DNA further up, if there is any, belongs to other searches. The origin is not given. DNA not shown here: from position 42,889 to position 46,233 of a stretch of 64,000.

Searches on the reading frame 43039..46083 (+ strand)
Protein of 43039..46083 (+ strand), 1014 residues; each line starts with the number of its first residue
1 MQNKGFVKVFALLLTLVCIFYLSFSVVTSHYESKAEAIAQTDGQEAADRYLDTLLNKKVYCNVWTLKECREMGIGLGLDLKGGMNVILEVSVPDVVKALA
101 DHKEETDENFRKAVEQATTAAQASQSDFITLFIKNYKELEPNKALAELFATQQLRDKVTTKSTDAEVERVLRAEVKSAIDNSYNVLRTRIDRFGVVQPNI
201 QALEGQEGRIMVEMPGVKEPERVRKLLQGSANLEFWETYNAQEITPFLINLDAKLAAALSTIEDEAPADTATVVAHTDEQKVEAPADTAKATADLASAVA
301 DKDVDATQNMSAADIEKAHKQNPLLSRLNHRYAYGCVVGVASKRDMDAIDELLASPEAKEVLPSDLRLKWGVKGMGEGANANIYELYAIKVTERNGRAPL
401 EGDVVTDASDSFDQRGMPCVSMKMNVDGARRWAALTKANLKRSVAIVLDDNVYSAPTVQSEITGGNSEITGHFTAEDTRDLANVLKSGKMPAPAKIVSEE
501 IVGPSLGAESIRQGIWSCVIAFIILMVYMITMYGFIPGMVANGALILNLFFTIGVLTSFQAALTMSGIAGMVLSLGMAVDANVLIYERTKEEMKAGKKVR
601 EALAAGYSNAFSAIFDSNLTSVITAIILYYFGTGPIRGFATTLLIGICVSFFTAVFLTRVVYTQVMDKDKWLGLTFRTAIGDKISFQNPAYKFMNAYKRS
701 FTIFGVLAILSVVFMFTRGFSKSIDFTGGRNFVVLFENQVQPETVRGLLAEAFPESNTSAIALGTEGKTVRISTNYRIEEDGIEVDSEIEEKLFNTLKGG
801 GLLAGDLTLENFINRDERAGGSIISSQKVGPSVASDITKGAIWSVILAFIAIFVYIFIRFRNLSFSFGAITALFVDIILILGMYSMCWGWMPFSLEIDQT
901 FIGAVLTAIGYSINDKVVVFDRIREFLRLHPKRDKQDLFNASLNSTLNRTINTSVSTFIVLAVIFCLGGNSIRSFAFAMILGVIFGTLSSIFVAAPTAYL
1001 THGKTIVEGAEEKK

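Call 62: search_protein_families(library=pfam, proteins=[window:43039-46083:+], max_evalue=0.00001)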
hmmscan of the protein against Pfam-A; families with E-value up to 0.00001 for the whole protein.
window:43039-46083:+ (1014 aa): 6 families
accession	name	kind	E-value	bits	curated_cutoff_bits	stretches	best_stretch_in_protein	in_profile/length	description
PF02355.23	SecD_SecF_C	-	1.3e-74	250.1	20.5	2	822-1000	14-185/189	Protein export membrane protein SecD/SecF, C-terminal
PF22599.2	SecDF_P1_head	-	7.7e-30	103.6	27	1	397-492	18-114/114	SecDF, P1 head subdomain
PF21760.3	SecD_1st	-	2e-15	56.4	27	1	180-237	2-57/60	Protein translocase subunit SecDF, P1 domain, N-terminal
PF07549.19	Sec_GG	-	3.4e-10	39.5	20.3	1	713-740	1-28/28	SecD/SecF GG Motif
PF03176.21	MMPL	-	7.2e-07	28.9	20.5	1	515-655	147-292/333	MMPL family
PF00873.25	ACR_tran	-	3.7e-06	25.4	28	0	516-671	339-495/1021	AcrB/AcrD/AcrF family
